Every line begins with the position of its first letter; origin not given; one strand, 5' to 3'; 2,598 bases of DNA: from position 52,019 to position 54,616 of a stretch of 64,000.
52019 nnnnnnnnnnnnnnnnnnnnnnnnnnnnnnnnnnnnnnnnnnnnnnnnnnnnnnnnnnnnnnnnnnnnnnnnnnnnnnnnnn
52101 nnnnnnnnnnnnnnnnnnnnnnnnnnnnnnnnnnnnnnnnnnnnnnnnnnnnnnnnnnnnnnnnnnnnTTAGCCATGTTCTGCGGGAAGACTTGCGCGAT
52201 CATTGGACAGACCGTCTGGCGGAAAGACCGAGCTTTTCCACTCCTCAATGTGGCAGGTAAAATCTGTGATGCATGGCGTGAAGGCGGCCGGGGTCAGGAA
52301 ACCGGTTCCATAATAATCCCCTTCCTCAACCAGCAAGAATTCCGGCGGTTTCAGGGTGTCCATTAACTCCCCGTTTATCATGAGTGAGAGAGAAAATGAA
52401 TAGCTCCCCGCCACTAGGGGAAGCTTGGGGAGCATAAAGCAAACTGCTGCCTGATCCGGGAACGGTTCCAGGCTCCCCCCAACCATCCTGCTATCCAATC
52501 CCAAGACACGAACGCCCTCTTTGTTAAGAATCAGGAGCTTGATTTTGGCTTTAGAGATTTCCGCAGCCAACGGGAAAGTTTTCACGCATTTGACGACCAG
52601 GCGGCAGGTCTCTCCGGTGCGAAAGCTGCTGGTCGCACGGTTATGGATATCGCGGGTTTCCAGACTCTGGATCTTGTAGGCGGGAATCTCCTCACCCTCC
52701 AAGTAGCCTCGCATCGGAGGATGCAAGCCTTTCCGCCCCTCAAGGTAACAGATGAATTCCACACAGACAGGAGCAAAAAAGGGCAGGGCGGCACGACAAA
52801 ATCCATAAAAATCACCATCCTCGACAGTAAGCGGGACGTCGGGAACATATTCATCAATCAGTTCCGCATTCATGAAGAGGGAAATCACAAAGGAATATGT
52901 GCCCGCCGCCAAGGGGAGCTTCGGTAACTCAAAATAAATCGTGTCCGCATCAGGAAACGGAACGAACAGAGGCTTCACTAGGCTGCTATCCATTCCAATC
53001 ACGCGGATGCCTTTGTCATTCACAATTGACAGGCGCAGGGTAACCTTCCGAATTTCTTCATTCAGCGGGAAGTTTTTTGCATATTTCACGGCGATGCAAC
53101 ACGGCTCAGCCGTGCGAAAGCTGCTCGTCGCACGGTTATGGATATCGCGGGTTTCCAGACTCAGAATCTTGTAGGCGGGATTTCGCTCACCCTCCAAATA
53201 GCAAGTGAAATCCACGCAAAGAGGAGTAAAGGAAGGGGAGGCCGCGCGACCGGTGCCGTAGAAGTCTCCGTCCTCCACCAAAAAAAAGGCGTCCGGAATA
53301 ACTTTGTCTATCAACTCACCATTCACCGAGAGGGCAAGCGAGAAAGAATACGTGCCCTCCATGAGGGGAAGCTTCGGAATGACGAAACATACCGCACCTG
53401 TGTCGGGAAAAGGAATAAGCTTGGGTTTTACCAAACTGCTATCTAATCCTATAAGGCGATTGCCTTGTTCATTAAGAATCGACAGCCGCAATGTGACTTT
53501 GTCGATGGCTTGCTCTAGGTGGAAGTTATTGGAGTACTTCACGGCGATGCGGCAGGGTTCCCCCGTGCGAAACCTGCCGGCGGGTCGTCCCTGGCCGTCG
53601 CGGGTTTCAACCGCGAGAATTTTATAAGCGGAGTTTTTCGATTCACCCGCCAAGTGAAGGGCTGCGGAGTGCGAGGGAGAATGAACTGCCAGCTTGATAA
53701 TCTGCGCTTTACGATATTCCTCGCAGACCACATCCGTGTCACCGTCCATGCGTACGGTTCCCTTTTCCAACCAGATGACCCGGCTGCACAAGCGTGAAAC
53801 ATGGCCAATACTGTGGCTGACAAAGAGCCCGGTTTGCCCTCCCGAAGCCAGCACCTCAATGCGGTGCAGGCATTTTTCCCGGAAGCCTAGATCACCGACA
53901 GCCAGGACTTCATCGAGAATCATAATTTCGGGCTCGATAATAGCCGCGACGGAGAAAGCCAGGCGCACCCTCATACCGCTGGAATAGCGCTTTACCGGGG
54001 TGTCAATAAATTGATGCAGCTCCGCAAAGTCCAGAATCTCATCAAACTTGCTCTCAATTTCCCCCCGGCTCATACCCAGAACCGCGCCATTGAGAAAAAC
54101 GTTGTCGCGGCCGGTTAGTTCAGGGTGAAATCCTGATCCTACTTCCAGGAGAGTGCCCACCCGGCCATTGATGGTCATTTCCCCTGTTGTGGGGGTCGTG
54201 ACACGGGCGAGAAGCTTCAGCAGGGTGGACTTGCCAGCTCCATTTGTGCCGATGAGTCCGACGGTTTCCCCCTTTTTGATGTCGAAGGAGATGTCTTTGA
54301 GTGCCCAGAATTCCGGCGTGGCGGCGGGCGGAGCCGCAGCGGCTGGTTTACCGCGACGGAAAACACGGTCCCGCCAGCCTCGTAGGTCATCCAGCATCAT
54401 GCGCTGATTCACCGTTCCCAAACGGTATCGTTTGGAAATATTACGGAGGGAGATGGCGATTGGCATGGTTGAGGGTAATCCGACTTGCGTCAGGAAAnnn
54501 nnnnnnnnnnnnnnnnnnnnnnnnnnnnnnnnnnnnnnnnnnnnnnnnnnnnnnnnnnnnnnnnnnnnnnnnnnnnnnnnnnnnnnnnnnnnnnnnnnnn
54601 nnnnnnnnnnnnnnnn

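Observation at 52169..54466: Wzt ABC-exporter ATPase carries three tandem C-terminal reader-like modules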

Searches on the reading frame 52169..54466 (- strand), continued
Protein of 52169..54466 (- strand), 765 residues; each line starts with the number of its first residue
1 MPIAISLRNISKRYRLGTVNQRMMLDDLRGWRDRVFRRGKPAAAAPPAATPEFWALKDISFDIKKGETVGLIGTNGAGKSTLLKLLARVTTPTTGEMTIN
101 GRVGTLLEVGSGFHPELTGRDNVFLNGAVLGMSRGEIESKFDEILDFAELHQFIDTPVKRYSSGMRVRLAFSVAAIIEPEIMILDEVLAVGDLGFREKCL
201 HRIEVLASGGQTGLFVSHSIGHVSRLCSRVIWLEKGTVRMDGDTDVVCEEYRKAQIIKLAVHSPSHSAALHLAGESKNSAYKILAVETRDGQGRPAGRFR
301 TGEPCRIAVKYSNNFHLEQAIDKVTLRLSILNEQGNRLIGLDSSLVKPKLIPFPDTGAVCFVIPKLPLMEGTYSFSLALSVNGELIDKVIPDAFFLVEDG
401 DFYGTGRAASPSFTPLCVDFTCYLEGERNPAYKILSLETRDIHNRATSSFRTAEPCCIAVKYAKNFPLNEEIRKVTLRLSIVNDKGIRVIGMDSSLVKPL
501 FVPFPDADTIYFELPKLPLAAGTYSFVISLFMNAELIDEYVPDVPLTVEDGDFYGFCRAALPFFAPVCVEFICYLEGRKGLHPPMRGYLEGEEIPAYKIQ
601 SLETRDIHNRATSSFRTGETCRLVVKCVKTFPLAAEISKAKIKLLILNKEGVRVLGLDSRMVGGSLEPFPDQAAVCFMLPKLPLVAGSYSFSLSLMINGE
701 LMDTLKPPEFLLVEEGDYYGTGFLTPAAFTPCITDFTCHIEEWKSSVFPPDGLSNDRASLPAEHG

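Call 64: search_solved_structures(query=window:52169-54466:-, max_evalue=1e-20, show_alignments=1)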
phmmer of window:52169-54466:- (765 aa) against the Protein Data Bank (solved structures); distinct sequences matched with E-value up to 1e-20: 43.
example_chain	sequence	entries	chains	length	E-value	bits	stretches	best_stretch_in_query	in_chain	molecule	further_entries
7dd0_A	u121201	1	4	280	3.1e-59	204.4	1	47-252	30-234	Teichoic acids export ATP-binding protein TagH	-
6amx_A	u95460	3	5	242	4.1e-57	197.4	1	51-256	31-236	ABC transporter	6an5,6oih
8dku_A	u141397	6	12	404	9.5e-57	196.2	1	51-255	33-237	ABC transporter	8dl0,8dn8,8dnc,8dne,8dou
6m96_A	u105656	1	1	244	1.1e-56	196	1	51-256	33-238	ABC transporter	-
7k2t_A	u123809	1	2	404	2.5e-56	194.8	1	51-255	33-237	ABC transporter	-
6jbh_A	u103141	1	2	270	9.1e-53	183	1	47-253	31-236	TarH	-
9qfx_C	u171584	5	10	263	8e-50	173.3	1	54-251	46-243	ABC transporter ATP-binding protein | Probable o-antigen/lipopolysaccharide transport ATP-binding protein ABC transporter RfbE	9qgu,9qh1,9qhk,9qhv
9qhw_C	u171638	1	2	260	8.1e-50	173.3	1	54-251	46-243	ABC transporter ATP-binding protein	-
9qhj_C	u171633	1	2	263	2e-49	172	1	54-251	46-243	Probable o-antigen/lipopolysaccharide transport ATP-binding protein ABC transporter RfbE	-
9qhx_C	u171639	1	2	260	2e-49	172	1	54-251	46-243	ABC transporter ATP-binding protein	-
9cfl_B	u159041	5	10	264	2.8e-47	164.9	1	41-252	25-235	Teichoic acids export ATP-binding protein TagH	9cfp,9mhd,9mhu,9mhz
8tsi_A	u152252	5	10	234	3.8e-29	104.9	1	54-252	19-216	ABC transporter ATP-binding protein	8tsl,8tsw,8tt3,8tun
8tsh_A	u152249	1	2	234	9.8e-29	103.6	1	54-252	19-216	ABC transporter ATP-binding protein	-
7lkp_A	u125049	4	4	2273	1.8e-24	89.4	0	59-266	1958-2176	Retinal-specific phospholipid-transporting ATPase ABCA4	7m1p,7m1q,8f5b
7e7i_A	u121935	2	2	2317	1.9e-24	89.4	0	59-266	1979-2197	Retinal-specific phospholipid-transporting ATPase ABCA4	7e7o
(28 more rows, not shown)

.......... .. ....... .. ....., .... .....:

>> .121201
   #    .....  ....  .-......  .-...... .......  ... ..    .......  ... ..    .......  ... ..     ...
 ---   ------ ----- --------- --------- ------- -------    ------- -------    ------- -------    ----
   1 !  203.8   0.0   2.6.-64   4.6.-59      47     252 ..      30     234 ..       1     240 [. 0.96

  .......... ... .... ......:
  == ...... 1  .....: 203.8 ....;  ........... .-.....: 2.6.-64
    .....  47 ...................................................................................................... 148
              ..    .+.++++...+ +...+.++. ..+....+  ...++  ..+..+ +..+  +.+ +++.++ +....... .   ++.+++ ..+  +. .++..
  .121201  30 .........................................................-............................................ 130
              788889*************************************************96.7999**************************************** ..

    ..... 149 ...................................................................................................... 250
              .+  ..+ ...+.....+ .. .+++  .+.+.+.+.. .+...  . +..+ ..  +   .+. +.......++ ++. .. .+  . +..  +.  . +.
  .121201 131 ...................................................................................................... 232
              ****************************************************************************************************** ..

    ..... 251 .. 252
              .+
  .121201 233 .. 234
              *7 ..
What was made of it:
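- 53702..54466 (-): Nucleotide-binding domain, aa 1-255 (Walker A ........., signature YSSGM, Walker B ILDE, H-loop SHS). E 1e-57 to 3e-59 to Aquifex Wzt (6AMX, 7K2T, 8DKU) and TagH (7DD0) (call 64).
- On Wzt (ATPase of Wzm/Wzt ABC-2 glycan exporters): PDB Aquifex Wzt and TagH match at E 1e-57 to 3e-59 (call 64).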

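Call 69: find_encoding_contigs(protein=P0303, flank=10000, max_places=2)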
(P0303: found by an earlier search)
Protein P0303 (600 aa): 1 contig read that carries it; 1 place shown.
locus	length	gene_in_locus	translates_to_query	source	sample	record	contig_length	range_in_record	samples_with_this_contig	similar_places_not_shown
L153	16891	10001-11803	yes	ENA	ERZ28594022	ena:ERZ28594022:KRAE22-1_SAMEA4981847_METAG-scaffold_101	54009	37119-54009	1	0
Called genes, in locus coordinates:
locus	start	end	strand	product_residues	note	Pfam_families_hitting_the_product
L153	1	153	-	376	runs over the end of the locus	PF13439:Glyco_transf_4, PF13477:Glyco_trans_4_2, PF13579:Glyco_trans_4_4, PF20706:GT4-conflict, PF00534:Glycos_transf_1, PF13692:Glyco_trans_1_4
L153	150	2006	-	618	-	PF13522:GATase_6, PF13537:GATase_7, PF00733:Asn_synthase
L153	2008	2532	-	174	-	-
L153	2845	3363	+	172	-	-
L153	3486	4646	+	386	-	PF05711:TylF, PF13578:Methyltransf_24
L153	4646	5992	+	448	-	PF00535:Glycos_transf_2, PF13641:Glyco_tranf_2_3 (weak)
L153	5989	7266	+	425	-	-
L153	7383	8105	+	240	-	PF00535:Glycos_transf_2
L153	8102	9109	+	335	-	PF00535:Glycos_transf_2, PF10111:Glyco_tranf_2_2 (weak), PF13641:Glyco_tranf_2_3, PF13632:Glyco_trans_2_3 (weak)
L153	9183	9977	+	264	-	PF01061:ABC2_membrane, PF12698:ABC2_membrane_3 (weak)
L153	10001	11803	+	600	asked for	PF00005:ABC_tran, PF14524:Wzt_C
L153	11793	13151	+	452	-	PF00535:Glycos_transf_2, PF13641:Glyco_tranf_2_3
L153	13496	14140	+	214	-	PF03102:NeuB, PF08666:SAF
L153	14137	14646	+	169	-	PF08282:Hydrolase_3 (weak)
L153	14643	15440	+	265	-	PF00106:adh_short, PF13561:adh_short_C2, PF00106:adh_short (weak)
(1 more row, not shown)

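Call 71: find_encoding_contigs(protein=P0008, flank=10000, max_places=1)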
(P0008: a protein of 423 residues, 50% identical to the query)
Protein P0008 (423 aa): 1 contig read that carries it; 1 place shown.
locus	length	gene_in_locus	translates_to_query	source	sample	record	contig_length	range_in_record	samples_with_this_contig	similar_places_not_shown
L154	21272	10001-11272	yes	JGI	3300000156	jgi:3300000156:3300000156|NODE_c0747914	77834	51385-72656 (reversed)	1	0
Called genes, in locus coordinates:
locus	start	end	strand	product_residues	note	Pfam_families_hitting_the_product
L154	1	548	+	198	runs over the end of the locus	PF13430:DUF4112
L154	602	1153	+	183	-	PF03167:UDG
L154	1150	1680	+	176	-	PF13238:AAA_18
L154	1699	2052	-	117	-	PF00462:Glutaredoxin (weak), PF03960:ArsC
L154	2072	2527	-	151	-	PF01346:FKBP_N, PF00254:FKBP_C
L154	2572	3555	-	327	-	PF00248:Aldo_ket_red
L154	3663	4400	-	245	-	-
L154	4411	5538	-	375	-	PF20706:GT4-conflict, PF13439:Glyco_transf_4, PF13477:Glyco_trans_4_2 (weak), PF13579:Glyco_trans_4_4, PF00534:Glycos_transf_1, PF13692:Glyco_trans_1_4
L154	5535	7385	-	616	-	PF13522:GATase_6, PF13537:GATase_7, PF00733:Asn_synthase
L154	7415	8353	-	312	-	PF00535:Glycos_transf_2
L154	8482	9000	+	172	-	-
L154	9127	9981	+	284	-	PF01061:ABC2_membrane, PF12698:ABC2_membrane_3 (weak)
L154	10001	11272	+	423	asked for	PF00005:ABC_tran, PF14524:Wzt_C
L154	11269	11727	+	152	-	PF00132:Hexapep, PF14602:Hexapep_2 (weak)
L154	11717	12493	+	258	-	PF05711:TylF, PF13578:Methyltransf_24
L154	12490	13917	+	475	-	-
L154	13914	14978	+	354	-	PF03102:NeuB, PF08666:SAF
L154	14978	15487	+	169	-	-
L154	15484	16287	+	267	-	PF00106:adh_short, PF01370:Epimerase (weak), PF08659:KR (weak), PF13561:adh_short_C2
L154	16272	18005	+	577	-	PF05159:Capsule_synth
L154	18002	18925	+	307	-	PF01370:Epimerase, PF04321:RmlD_sub_bind, PF16363:GDP_Man_Dehyd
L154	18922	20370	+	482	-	PF00171:Aldedh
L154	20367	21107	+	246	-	PF02348:CTP_transf_3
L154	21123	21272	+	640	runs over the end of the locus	PF00456:Transketolase_N, PF00676:E1_dh (weak), PF13292:DXP_synthase_N, PF02779:Transket_pyr, PF02780:Transketolase_C (weak)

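Call 75: search_protein_families(library=pfam, proteins=[P0002, P0003, P0004, P0006, P0007, P0008], max_evalue=0.00001)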
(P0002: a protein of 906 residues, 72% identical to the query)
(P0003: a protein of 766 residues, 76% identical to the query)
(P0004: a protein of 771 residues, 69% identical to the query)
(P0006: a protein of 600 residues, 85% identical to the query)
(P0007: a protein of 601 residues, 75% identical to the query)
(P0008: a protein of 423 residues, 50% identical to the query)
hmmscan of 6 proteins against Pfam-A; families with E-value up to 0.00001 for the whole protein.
P0002 (906 aa): 2 families
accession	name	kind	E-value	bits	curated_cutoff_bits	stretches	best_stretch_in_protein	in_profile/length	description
PF14524.12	Wzt_C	-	3.9e-37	127.8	30.4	3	276-396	7-130/143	Wzt C-terminal domain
PF00005.33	ABC_tran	-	1.1e-23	84.8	25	1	56-187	1-135/137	ABC transporter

P0003 (766 aa): 2 families
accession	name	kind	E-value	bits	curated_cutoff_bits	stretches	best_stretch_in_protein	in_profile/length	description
PF14524.12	Wzt_C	-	2.3e-29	102.7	30.4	3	277-383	6-110/143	Wzt C-terminal domain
PF00005.33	ABC_tran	-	7.8e-24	85.3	25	1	56-187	1-135/137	ABC transporter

P0004 (771 aa): 2 families
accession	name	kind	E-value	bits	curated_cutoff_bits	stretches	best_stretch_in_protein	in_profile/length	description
PF14524.12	Wzt_C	-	2.8e-27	95.9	30.4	2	281-379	10-105/143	Wzt C-terminal domain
PF00005.33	ABC_tran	-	9.2e-25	88.3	25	1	56-187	1-135/137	ABC transporter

P0006 (600 aa): 2 families
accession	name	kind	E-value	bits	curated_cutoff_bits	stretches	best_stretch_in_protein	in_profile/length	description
PF00005.33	ABC_tran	-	5e-24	85.9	25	1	56-187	1-135/137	ABC transporter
PF14524.12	Wzt_C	-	1e-17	64.9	30.4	1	276-381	5-107/143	Wzt C-terminal domain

P0007 (601 aa): 2 families
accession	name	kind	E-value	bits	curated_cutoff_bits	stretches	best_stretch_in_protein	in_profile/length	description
PF00005.33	ABC_tran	-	1.2e-23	84.7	25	1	56-187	1-135/137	ABC transporter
PF14524.12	Wzt_C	-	2.7e-18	66.8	30.4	2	280-379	9-105/143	Wzt C-terminal domain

P0008 (423 aa): 2 families
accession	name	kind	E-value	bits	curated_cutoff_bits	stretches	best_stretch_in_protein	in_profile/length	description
PF00005.33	ABC_tran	-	3e-22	80.1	25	1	50-181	1-135/137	ABC transporter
PF14524.12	Wzt_C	-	6.9e-15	55.7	30.4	1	266-393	2-132/143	Wzt C-terminal domain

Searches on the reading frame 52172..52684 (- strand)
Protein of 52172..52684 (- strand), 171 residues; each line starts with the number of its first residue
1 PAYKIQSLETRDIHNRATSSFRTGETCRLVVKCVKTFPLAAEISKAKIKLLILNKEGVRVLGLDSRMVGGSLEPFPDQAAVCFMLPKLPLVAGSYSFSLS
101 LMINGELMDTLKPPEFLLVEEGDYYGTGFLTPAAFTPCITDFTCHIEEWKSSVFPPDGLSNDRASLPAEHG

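Call 6: search_protein_families(library=pfam, proteins=[window:52172-52684:-], max_evalue=1)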
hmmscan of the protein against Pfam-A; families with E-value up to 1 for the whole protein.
seq(171 aa): 1 family
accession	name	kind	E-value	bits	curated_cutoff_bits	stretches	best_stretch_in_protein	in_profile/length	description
PF14524.12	Wzt_C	-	3.7e-06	27.4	30.4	1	4-101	11-105/143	Wzt C-terminal domain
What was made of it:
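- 52241..52684 (-): Module M3, aa 595-742. Pfam Wzt_C 27.4 bits on its own (call 6).
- M2 and M3 score lower than M1 against Pfam Wzt_C (call 6).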

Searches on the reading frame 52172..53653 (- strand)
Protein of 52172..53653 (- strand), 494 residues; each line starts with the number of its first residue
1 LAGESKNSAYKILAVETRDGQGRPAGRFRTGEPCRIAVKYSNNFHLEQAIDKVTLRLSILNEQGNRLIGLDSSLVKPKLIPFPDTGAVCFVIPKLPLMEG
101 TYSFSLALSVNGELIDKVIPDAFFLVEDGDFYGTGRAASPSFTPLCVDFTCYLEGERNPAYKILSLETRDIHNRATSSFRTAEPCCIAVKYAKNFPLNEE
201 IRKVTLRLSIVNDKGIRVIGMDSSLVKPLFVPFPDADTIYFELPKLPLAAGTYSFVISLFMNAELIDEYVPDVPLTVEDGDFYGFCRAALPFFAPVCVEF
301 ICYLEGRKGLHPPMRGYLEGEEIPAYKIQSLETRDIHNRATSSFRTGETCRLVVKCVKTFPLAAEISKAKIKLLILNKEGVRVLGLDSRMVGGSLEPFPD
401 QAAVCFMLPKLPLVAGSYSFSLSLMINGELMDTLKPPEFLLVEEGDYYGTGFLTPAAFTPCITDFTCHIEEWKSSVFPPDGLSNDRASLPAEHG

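Call 59: predict_structure(alignment_id=A3)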
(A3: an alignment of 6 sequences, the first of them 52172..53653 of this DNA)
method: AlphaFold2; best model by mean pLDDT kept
length: 494 residues; sequences in the alignment: 6
mean_pLDDT: 65.6   pTM: 0.38
mean pLDDT of the five models: 65.6, 61.6, 59.6, 56.6, 56.5
residues with pLDDT >= 90: 0; 70-90: 247; 50-70: 148; < 50: 99
segments of 3 or more residues with pLDDT < 50: 1-5, 74-77, 130-144, 146-148, 282-296, 311-323, 392-395, 447-462, 474-494
pLDDT, mean of each block of 10 residues (from residue 1): 48 81 72 77 70 79 74 55 74 67 83 77 67 37 49 61 84 81 79 71 72 59 54 78 72 78 71 76 35 49 70 33 66 83 76 80 62 76 64 52 76 76 74 75 60 40 62 45 30 27
secondary structure, 60 per line:
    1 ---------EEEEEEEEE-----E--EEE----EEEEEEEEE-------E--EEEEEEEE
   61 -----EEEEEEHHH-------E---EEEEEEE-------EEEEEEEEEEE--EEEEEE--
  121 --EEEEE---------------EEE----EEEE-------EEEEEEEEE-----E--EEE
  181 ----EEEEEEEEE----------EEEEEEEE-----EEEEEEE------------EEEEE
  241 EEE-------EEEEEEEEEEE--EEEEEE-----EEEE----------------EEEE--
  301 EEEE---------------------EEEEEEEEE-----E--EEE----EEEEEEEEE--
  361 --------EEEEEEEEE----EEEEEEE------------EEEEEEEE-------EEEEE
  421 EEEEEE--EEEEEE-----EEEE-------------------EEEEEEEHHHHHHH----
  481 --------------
elements in order: E10-18 E27-29 E34-42 E53-60 E66-71 E86-92 E100-110 E113-118 E123-127 E143-145 E150-153 E161-169 E178-180 E185-193 E204-211 E217-223 E236-243 E251-261 E264-269 E275-278 E295-298 E301-304 E326-334 E343-345 E350-358 E369-377 E382-388 E401-408 E416-426 E429-434 E440-443 E463-469 H470-476
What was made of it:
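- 52172..52240 (-): C-terminal tail, aa 743-765 (EEWKSS..PP..), predicted disordered. pLDDT below 50 at model residues 474-494 (call 59).
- The same strand pattern is predicted three times in the tri-module model (call 59). The tri-module model has low confidence for domain arrangement (pTM 0.38, call 59), so nothing is known about how the modules sit relative to the NBD or to each other. The inter-module geometry was not resolved (pTM 0.38, call 59).
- Tried and rejected: With 6 sequences it gave pTM 0.38 (call 59), which is inconclusive.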

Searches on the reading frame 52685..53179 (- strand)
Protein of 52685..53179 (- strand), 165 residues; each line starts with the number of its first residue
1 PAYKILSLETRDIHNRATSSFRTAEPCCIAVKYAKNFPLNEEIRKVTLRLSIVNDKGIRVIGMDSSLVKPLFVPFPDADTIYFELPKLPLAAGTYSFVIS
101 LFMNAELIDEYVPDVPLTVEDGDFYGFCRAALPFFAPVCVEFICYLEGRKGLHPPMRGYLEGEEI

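Call 6: search_protein_families(library=pfam, proteins=[window:52685-53179:-], max_evalue=1)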
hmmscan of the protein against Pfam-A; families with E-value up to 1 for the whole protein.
seq(165 aa): 1 family
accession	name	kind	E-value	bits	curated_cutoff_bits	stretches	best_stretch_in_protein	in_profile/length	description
PF14524.12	Wzt_C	-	5.4e-07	30.1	30.4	1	4-102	11-106/143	Wzt C-terminal domain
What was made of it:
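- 52736..53179 (-): Module M2, aa 430-577. Pfam Wzt_C 30.1 bits on its own, against a gathering score of 30.4 (call 6).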
